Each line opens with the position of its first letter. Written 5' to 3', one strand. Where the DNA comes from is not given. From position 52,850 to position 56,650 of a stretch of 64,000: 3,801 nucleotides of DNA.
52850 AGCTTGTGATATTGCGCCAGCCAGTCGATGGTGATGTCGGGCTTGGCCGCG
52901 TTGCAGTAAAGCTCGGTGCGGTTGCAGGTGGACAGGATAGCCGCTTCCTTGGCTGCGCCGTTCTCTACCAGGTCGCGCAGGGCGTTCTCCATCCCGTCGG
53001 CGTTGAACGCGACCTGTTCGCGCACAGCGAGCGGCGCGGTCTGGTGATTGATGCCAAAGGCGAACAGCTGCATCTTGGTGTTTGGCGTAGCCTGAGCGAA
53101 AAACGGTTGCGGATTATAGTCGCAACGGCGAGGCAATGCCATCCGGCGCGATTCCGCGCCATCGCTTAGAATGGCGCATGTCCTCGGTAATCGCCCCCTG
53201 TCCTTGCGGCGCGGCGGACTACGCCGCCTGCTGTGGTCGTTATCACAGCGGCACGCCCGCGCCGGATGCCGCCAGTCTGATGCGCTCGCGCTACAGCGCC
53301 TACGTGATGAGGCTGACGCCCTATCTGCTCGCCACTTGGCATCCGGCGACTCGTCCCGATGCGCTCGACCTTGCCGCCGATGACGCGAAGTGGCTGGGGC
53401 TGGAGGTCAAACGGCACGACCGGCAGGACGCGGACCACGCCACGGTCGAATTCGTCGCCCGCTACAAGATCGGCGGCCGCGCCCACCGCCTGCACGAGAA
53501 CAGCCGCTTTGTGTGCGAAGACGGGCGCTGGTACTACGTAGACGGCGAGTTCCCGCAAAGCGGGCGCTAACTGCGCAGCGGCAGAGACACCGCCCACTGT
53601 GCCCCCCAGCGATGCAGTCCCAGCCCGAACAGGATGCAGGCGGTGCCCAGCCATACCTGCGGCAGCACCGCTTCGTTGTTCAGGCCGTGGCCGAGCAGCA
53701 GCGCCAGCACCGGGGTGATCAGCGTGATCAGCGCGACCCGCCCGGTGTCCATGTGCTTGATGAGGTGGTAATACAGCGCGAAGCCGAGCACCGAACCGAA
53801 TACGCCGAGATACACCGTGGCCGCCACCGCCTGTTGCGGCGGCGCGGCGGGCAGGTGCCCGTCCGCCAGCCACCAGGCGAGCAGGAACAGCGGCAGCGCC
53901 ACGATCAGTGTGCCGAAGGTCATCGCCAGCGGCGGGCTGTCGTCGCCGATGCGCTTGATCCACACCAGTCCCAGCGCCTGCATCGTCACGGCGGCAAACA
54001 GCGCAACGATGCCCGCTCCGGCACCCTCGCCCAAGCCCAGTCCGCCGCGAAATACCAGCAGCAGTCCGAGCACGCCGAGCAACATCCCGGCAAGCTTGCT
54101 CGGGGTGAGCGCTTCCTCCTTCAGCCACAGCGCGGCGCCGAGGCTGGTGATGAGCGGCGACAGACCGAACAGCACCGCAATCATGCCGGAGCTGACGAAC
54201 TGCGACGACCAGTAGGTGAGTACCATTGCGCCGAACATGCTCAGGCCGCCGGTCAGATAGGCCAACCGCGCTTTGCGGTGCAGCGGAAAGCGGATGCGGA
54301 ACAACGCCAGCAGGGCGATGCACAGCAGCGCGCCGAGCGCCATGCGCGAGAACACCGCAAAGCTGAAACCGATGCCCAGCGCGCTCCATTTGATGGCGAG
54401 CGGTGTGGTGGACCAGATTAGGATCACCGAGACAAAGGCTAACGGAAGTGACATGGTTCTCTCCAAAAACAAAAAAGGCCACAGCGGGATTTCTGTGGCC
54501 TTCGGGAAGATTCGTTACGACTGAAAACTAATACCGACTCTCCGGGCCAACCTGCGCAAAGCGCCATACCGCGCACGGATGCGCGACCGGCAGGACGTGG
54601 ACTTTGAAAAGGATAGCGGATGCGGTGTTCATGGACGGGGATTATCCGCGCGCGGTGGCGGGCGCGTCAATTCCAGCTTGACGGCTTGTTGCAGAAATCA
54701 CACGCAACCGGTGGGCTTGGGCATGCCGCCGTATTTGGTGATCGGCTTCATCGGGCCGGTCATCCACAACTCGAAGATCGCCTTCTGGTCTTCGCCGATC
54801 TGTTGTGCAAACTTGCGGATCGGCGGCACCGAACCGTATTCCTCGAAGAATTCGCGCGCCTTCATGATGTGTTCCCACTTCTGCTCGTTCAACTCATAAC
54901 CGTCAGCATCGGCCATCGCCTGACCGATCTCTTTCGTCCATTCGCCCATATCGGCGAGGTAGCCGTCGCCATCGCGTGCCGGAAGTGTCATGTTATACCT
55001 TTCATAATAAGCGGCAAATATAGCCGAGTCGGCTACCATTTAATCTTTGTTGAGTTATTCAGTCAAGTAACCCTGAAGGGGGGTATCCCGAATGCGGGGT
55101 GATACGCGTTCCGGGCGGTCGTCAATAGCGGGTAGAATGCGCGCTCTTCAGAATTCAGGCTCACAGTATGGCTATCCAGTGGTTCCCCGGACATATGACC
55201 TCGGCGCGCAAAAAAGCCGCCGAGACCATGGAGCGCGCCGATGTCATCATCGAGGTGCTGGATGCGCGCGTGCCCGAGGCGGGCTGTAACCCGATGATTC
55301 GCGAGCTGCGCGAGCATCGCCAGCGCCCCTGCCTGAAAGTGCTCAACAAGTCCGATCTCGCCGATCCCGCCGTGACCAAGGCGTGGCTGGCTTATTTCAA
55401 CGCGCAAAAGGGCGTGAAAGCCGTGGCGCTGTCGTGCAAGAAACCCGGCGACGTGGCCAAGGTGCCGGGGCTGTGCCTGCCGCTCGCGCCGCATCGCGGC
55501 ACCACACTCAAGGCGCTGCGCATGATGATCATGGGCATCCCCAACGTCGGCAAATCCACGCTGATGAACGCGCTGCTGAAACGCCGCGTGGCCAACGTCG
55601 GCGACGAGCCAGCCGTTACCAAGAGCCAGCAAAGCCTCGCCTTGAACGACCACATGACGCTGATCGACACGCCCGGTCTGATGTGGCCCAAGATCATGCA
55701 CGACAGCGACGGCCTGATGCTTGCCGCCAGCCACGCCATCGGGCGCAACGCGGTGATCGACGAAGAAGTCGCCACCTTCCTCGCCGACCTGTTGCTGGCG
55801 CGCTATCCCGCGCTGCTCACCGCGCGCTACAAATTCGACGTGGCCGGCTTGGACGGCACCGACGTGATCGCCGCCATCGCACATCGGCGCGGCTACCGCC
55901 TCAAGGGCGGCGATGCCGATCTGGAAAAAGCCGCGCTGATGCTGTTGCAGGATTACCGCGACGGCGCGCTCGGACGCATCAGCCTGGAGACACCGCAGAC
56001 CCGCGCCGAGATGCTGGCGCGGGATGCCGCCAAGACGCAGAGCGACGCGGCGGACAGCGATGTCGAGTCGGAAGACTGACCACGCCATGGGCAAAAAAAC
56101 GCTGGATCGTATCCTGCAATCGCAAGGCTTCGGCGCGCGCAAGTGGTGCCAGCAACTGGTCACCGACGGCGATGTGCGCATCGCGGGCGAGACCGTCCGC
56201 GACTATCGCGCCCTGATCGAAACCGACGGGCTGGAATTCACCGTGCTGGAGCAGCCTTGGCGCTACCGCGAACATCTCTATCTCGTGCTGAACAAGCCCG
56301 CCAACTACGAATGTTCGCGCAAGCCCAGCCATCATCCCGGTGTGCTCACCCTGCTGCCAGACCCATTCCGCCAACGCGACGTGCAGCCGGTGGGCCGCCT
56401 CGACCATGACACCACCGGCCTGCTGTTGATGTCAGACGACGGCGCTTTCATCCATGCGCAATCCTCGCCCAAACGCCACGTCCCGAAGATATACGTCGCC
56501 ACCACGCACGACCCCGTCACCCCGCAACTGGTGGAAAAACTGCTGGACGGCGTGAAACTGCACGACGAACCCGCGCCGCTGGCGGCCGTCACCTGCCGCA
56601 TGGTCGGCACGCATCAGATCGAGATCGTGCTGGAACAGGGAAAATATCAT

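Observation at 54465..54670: Candidate leader-peptide transcription attenuator controlling an EamA exporter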

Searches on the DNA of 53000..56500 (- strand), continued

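Call 42: search_with_rna_model(model_id=R1, sources=[window, L001, L002, L003, L004, L005, L006, L007, L008, L009, L010, L011, L012, L013, L014, L015, L016, L017, L018, L019, L020, L021, L022, L023, L024, L025, L026, L027, L028, L029, L030, L031, L032, L033, L034, L035, L036, L037, L038, L039, L040, L041, L042, L043, L044, L045, L046, L047, L048, L049, L050, L051, L052, L053, L054, L055, L056, L057, L058, L059, L060, L061, L062, L063, L064, L065, L066, L067, L068, L069, L070, L071, L072, L073, L074, L075, L076, L077, L078, L079, L080], max_evalue=1, make_alignment=true)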
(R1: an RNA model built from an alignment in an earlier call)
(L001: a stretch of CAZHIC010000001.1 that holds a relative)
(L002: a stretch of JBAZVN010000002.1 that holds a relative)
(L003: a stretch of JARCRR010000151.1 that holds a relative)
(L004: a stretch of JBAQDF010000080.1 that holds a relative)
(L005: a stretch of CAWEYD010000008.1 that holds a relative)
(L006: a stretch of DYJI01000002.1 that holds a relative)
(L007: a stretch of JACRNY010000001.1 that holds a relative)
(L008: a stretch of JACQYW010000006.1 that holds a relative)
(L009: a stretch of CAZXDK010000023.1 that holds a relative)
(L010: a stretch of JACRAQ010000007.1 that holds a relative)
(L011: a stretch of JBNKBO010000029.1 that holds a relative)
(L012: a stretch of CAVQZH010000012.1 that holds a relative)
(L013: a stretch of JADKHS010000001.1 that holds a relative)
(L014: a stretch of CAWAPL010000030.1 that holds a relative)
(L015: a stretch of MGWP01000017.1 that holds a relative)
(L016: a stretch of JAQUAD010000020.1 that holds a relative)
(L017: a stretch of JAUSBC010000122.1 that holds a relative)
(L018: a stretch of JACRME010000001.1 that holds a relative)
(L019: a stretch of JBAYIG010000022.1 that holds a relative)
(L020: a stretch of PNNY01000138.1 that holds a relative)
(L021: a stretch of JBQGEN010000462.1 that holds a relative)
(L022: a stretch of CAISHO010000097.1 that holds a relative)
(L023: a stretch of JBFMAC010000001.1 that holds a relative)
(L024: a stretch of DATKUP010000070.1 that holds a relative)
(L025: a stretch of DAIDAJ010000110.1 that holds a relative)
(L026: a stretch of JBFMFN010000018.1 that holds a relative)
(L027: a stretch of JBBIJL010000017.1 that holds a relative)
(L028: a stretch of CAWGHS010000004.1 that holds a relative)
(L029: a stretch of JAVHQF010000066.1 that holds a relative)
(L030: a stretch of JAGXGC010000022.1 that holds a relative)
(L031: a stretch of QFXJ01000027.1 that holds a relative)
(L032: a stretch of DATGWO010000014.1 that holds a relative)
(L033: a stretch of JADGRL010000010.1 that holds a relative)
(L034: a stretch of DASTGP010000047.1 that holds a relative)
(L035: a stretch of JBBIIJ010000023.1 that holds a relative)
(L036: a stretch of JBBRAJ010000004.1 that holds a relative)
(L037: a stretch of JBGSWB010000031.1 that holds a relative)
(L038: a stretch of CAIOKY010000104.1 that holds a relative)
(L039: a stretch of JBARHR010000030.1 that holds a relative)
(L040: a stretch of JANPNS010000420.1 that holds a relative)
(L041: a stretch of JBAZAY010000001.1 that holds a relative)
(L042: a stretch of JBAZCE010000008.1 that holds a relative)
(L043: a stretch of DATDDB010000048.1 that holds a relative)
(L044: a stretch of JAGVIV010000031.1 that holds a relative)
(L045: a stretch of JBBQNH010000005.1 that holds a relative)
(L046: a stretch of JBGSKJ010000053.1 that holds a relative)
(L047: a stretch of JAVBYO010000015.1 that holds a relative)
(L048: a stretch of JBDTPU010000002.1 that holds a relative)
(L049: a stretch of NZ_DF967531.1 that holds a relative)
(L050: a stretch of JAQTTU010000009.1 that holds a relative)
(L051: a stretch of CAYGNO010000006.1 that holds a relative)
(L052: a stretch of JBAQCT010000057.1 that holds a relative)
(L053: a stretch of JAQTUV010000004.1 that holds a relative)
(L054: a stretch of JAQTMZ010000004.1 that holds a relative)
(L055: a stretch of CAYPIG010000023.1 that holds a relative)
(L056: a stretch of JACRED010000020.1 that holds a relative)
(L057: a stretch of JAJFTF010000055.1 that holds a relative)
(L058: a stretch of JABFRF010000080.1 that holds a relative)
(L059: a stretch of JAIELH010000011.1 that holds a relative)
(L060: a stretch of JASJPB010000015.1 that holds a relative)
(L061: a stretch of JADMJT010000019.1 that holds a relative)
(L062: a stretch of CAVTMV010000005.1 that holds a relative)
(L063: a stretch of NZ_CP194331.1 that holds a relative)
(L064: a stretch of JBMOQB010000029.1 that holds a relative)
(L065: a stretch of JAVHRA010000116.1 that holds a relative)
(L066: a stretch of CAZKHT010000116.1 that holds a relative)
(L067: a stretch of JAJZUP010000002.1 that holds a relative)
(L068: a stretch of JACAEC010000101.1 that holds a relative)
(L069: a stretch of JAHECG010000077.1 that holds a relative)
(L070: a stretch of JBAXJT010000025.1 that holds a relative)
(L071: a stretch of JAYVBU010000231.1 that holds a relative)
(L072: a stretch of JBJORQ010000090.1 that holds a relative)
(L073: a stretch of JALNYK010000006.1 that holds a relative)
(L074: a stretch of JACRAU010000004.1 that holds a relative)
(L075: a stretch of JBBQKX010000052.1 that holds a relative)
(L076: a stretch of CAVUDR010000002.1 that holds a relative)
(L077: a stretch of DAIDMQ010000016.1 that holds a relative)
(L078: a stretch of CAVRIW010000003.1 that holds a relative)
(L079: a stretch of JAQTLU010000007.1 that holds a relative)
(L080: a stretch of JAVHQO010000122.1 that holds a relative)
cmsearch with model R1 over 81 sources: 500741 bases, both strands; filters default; matches with E-value up to 1: 131.
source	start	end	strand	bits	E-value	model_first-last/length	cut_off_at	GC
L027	2278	2441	+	161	2e-32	1-165/165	no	0.5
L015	2054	2218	+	157.9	9.3e-32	1-165/165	no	0.49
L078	2279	2439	+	157.8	9.8e-32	1-165/165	no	0.51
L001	2277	2435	+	156.7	1.7e-31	1-165/165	no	0.5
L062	2276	2434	+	155.6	2.9e-31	1-165/165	no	0.53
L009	2276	2438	+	152.4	1.5e-30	1-165/165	no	0.49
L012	2275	2439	+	152.1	1.7e-30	1-165/165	no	0.52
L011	2280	2440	+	150.8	3.3e-30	1-165/165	no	0.5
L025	2276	2437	+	148.2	1.2e-29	1-165/165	no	0.53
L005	2280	2440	+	147.4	1.8e-29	1-165/165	no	0.54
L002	2277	2436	+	147.2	2e-29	1-165/165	no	0.48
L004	2276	2440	+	146.8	2.4e-29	1-165/165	no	0.53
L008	2276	2440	+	144.8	6.7e-29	1-165/165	no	0.51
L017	2273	2437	+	144.7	7.1e-29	1-165/165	no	0.52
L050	2274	2434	+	142.2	2.5e-28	1-165/165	no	0.5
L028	2312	2471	+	138.1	1.9e-27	1-165/165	no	0.48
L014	1349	1513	+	134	1.5e-26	1-165/165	no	0.54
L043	2031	2193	+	132.9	2.6e-26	1-165/165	no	0.55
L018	2273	2437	+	132.7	2.9e-26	1-165/165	no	0.49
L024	2244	2408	+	132.5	3.3e-26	1-165/165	no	0.52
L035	2282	2440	+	130.8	7.7e-26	1-165/165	no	0.57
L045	2281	2445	+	130.6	8.2e-26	1-165/165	no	0.53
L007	2275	2443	+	130.1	1.1e-25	1-165/165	no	0.51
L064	2274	2440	+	130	1.1e-25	1-165/165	no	0.5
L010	2318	2478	+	129.2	1.7e-25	1-165/165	no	0.55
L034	2282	2442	+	128.6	2.2e-25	1-165/165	no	0.53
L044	2261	2420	+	128.2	2.8e-25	1-165/165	no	0.49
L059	2270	2432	+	128.1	2.9e-25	1-165/165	no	0.49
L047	2286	2440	+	128.1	3e-25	1-165/165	no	0.54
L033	2293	2471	+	123.7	2.7e-24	1-165/165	no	0.51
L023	2274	2434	+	123.3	3.2e-24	1-165/165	no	0.54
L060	2312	2476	+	122.4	5.3e-24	1-165/165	no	0.54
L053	2284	2440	+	122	6.3e-24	1-165/165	no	0.49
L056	2259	2435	+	121.6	7.9e-24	1-165/165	no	0.53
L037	1335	1489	+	120.7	1.2e-23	1-165/165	no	0.52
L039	2289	2455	+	120.7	1.2e-23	1-165/165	no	0.48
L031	463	625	+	120.6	1.3e-23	1-165/165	no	0.44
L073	2313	2474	+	118.2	4.2e-23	1-165/165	no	0.55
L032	2274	2442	+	117.5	6e-23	1-165/165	no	0.48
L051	2316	2477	+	117.2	7e-23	1-165/165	no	0.54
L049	2319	2480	+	115.4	1.7e-22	1-165/165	no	0.54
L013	2318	2480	+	113.6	4.2e-22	1-165/165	no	0.44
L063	2328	2486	+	111.8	1e-21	1-165/165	no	0.55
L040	2311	2478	+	111.7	1.1e-21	1-165/165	no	0.47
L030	2273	2443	+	109.7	3.1e-21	1-165/165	no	0.53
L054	2299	2473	+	104.9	3.4e-20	1-165/165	no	0.58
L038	2309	2474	+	104.5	4.2e-20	1-165/165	no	0.49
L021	112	279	+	104.2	4.8e-20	1-165/165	no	0.53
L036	2325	2475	+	102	1.4e-19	1-165/165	no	0.49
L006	2277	2443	+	101.4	1.9e-19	1-165/165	no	0.57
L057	2307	2467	+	100.1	3.8e-19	1-165/165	no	0.48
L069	2312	2479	+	99.8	4.3e-19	1-165/165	no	0.49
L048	500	677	+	98.3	9.3e-19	1-165/165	no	0.46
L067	2332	2489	+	94.5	6.3e-18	1-165/165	no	0.51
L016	2261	2430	+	91.5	2.9e-17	1-165/165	no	0.56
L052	2281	2441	+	87.1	2.6e-16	1-165/165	no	0.43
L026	2273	2443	+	85.4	6.2e-16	1-165/165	no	0.57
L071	2322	2478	+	82.2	3e-15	1-165/165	no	0.54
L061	2316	2471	+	77.8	2.7e-14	1-165/165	no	0.58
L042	2337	2477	+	65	1.7e-11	1-165/165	no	0.49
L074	2315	2474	+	57.9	6e-10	1-165/165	no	0.57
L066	2309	2479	+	43.7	7.6e-07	1-165/165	no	0.5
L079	2316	2477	+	36.2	3.2e-05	1-165/165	no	0.59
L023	2399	2427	-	32.6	0.0002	128-156/165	no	0.41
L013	2445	2473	-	31.6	0.00033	128-156/165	no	0.45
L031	590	618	-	31.6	0.00033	128-156/165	no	0.45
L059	2397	2425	-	31.4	0.00037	128-156/165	no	0.45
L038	2439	2467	-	31.2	0.0004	128-156/165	no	0.41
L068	2379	2476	+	30.7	0.00051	1-165/165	no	0.56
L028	2427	2523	-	30.2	0.00065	1-165/165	no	0.42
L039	2416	2502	-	29.6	0.00088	1-165/165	no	0.41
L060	2441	2470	-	29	0.0012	127-156/165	no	0.5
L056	2400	2428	-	28.9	0.0013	128-156/165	no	0.52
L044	2385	2413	-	28.7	0.0014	128-156/165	no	0.48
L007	2408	2436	-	28.5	0.0016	128-156/165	no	0.48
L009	2402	2431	-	28.2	0.0018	128-156/165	no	0.4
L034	2407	2435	-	27.7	0.0024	128-156/165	no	0.52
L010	2445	2472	-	27.6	0.0025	128-156/165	no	0.43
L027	2407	2431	-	27.3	0.0028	131-155/165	no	0.48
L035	2405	2433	-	27.3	0.0028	128-156/165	no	0.52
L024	2373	2401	-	27.2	0.003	128-156/165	no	0.45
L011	2405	2433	-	26.8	0.0038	128-156/165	no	0.52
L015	2183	2211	-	26.6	0.004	128-156/165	no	0.48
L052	2406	2434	-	26.6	0.004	128-156/165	no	0.48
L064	2405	2433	-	26.2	0.0049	128-156/165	no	0.48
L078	2404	2432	-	26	0.0055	128-156/165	no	0.45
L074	2439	2467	-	25.8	0.006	128-156/165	no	0.59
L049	2445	2473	-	25.8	0.006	128-156/165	no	0.59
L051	2442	2470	-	25.8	0.006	128-156/165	no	0.59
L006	2407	2436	-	25.8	0.006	128-156/165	no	0.53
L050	2400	2427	-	25.7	0.0065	128-156/165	no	0.5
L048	642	670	-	25.4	0.0075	128-156/165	no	0.45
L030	2407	2436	-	24.7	0.011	128-156/165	no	0.57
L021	243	272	-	24.6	0.011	128-156/165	no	0.53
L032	2406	2435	-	24.6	0.011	128-156/165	no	0.53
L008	2405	2433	-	24.6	0.011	128-156/165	no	0.59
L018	2402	2430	-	24.6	0.011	128-156/165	no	0.59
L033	2437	2461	-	24.1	0.014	131-155/165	no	0.6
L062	2400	2427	-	23.8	0.017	128-156/165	no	0.54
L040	2443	2471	-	23.6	0.018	128-156/165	no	0.41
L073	2443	2467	-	23.3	0.021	128-156/165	no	0.52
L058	2321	2473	+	23.3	0.021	1-165/165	no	0.42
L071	2443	2471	-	22.7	0.028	128-156/165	no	0.48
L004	2406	2430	-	22.3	0.036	131-155/165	no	0.6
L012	2405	2429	-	22.3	0.036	131-155/165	no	0.6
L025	2403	2427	-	22.3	0.036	131-155/165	no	0.6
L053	2406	2430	-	22.3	0.036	131-155/165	no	0.6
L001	2401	2428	-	22.2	0.036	128-156/165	no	0.46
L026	2407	2436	-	22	0.041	128-156/165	no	0.5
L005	2406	2434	-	21.5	0.054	128-156/165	no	0.55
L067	2456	2479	-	21.1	0.065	131-155/165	no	0.58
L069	2444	2473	-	20.9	0.072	128-156/165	no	0.5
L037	1454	1482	-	20.7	0.078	128-156/165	no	0.62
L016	2394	2423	-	20.5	0.088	128-156/165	no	0.53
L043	2159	2186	-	20.3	0.096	128-156/165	no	0.46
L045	2410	2438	-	20.2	0.099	128-156/165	no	0.52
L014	1478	1503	-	20.2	0.1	131-155/165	no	0.58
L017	2402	2427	-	20.2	0.1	131-155/165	no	0.58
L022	2373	2472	+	20.2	0.1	1-165/165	no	0.53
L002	2402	2429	-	19.8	0.12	128-156/165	no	0.39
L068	2441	2469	-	19.7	0.13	128-156/165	no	0.62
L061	2439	2461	-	19.6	0.13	132-154/165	no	0.61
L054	2439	2466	-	19.5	0.14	128-156/165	no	0.46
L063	2451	2479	-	19.2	0.16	128-156/165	no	0.52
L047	2408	2429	-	18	0.3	132-154/165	no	0.59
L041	2364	2460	+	17.8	0.33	1-165/165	no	0.52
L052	812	952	-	16.3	0.7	1-165/165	no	0.45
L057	2431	2459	-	16.3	0.72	129-156/165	no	0.48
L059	2223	2368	-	15.9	0.88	1-165/165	no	0.51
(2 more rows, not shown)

Alignment A3: 131 matches aligned to the model, 299 columns, each read 5' to 3' on its own strand. Consensus structure (alignment columns), stored with it:
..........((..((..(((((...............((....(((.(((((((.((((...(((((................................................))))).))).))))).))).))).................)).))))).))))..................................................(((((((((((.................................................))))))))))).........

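Call 43: search_with_rna_model(model_id=R1, sources=[window, L001, L002, L004, L005, L006, L007, L008, L009, L010, L011, L012, L013, L014, L015, L016, L017, L018, L021, L023, L024, L025, L026, L027, L028, L030, L031, L032, L033, L034, L035, L036, L037, L038, L039, L040, L042, L043, L044, L045, L047, L048, L049, L050, L051, L052, L053, L054, L056, L057, L059, L060, L061, L062, L063, L064, L066, L067, L069, L071, L073, L074, L078, L079], max_evalue=0.00005, make_alignment=true)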
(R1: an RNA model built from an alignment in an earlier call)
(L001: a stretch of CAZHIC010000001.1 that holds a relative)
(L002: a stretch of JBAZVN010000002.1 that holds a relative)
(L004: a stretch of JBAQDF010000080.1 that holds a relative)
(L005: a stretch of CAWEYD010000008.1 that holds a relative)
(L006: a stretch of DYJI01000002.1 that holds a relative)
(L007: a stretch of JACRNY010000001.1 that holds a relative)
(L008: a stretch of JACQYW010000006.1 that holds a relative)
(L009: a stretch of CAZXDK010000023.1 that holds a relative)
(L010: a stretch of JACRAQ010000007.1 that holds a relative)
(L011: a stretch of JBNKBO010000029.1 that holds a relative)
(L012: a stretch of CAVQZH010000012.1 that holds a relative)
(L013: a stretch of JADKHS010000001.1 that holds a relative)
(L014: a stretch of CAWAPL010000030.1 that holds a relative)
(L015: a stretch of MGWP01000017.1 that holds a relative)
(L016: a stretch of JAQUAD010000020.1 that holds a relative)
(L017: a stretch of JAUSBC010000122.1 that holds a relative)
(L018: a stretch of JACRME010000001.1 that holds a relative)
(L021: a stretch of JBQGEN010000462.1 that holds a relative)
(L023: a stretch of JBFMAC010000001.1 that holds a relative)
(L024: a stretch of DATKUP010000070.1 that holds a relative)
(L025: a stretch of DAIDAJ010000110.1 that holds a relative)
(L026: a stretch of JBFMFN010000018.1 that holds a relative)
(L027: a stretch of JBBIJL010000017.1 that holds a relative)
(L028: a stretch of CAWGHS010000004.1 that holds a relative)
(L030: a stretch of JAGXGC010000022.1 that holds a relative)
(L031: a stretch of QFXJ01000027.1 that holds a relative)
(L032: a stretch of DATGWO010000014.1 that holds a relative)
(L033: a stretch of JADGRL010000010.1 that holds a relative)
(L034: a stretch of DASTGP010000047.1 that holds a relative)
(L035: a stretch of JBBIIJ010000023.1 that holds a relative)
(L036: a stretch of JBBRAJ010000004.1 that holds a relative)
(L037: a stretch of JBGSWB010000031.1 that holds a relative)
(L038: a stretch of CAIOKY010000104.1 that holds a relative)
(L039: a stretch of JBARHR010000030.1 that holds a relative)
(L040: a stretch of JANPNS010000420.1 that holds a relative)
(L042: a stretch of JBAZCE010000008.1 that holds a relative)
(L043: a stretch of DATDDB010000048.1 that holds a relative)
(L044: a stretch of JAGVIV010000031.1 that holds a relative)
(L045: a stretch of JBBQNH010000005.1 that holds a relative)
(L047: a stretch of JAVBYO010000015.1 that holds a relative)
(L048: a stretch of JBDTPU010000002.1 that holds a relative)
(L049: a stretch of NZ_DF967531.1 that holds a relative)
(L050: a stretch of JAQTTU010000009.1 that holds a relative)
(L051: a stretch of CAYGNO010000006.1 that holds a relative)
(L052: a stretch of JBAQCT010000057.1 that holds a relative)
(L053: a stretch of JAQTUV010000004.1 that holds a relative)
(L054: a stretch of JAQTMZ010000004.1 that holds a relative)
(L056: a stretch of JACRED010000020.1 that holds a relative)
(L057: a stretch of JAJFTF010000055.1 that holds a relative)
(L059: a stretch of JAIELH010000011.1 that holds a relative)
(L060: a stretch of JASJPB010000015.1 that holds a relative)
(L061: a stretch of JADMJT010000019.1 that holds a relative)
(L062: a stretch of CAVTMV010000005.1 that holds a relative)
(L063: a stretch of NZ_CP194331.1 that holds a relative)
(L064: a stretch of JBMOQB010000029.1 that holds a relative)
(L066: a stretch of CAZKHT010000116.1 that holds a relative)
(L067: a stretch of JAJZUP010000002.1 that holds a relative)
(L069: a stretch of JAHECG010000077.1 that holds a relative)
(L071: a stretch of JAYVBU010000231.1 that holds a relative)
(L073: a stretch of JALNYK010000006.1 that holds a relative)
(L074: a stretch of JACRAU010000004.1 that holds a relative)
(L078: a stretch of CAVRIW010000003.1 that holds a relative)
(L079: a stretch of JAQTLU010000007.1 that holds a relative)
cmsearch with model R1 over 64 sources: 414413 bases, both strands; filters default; matches with E-value up to 0.00005: 64.
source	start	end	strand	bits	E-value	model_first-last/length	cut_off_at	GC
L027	2278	2441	+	161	1.6e-32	1-165/165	no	0.5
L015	2054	2218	+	157.9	7.7e-32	1-165/165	no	0.49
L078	2279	2439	+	157.8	8.1e-32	1-165/165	no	0.51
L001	2277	2435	+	156.7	1.4e-31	1-165/165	no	0.5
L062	2276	2434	+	155.6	2.4e-31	1-165/165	no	0.53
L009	2276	2438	+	152.4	1.2e-30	1-165/165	no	0.49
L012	2275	2439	+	152.1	1.4e-30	1-165/165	no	0.52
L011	2280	2440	+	150.8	2.7e-30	1-165/165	no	0.5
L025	2276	2437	+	148.2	1e-29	1-165/165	no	0.53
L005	2280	2440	+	147.4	1.5e-29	1-165/165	no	0.54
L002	2277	2436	+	147.2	1.7e-29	1-165/165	no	0.48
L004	2276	2440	+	146.8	2e-29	1-165/165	no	0.53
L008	2276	2440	+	144.8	5.5e-29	1-165/165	no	0.51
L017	2273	2437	+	144.7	5.9e-29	1-165/165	no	0.52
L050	2274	2434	+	142.2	2.1e-28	1-165/165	no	0.5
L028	2312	2471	+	138.1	1.6e-27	1-165/165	no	0.48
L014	1349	1513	+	134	1.2e-26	1-165/165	no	0.54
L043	2031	2193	+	132.9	2.1e-26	1-165/165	no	0.55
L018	2273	2437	+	132.7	2.4e-26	1-165/165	no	0.49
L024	2244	2408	+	132.5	2.7e-26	1-165/165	no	0.52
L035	2282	2440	+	130.8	6.4e-26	1-165/165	no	0.57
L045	2281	2445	+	130.6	6.8e-26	1-165/165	no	0.53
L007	2275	2443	+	130.1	8.9e-26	1-165/165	no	0.51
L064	2274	2440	+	130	9.4e-26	1-165/165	no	0.5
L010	2318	2478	+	129.2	1.4e-25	1-165/165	no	0.55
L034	2282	2442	+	128.6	1.9e-25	1-165/165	no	0.53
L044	2261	2420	+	128.2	2.3e-25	1-165/165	no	0.49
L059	2270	2432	+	128.1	2.4e-25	1-165/165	no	0.49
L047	2286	2440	+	128.1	2.5e-25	1-165/165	no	0.54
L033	2293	2471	+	123.7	2.2e-24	1-165/165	no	0.51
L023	2274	2434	+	123.3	2.7e-24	1-165/165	no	0.54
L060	2312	2476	+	122.4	4.4e-24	1-165/165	no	0.54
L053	2284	2440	+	122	5.2e-24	1-165/165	no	0.49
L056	2259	2435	+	121.6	6.5e-24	1-165/165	no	0.53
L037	1335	1489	+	120.7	1e-23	1-165/165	no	0.52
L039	2289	2455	+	120.7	1e-23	1-165/165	no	0.48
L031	463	625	+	120.6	1e-23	1-165/165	no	0.44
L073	2313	2474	+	118.2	3.5e-23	1-165/165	no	0.55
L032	2274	2442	+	117.5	5e-23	1-165/165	no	0.48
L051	2316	2477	+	117.2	5.8e-23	1-165/165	no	0.54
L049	2319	2480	+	115.4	1.4e-22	1-165/165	no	0.54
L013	2318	2480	+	113.6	3.5e-22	1-165/165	no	0.44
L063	2328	2486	+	111.8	8.7e-22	1-165/165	no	0.55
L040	2311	2478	+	111.7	9.4e-22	1-165/165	no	0.47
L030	2273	2443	+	109.7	2.6e-21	1-165/165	no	0.53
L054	2299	2473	+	104.9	2.8e-20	1-165/165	no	0.58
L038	2309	2474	+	104.5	3.5e-20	1-165/165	no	0.49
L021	112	279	+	104.2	4e-20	1-165/165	no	0.53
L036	2325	2475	+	102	1.2e-19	1-165/165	no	0.49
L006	2277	2443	+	101.4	1.6e-19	1-165/165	no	0.57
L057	2307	2467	+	100.1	3.1e-19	1-165/165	no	0.48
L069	2312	2479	+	99.8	3.6e-19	1-165/165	no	0.49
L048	500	677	+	98.3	7.7e-19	1-165/165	no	0.46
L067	2332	2489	+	94.5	5.2e-18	1-165/165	no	0.51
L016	2261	2430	+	91.5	2.4e-17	1-165/165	no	0.56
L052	2281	2441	+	87.1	2.1e-16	1-165/165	no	0.43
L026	2273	2443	+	85.4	5.1e-16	1-165/165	no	0.57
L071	2322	2478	+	82.2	2.5e-15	1-165/165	no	0.54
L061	2316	2471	+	77.8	2.2e-14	1-165/165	no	0.58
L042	2337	2477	+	65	1.4e-11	1-165/165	no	0.49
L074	2315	2474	+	57.9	5e-10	1-165/165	no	0.57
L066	2309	2479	+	43.7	6.3e-07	1-165/165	no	0.5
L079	2316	2477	+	36.2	2.7e-05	1-165/165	no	0.59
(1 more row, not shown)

Alignment A4: 64 matches aligned to the model, 219 columns, each read 5' to 3' on its own strand. Consensus structure (alignment columns), stored with it:
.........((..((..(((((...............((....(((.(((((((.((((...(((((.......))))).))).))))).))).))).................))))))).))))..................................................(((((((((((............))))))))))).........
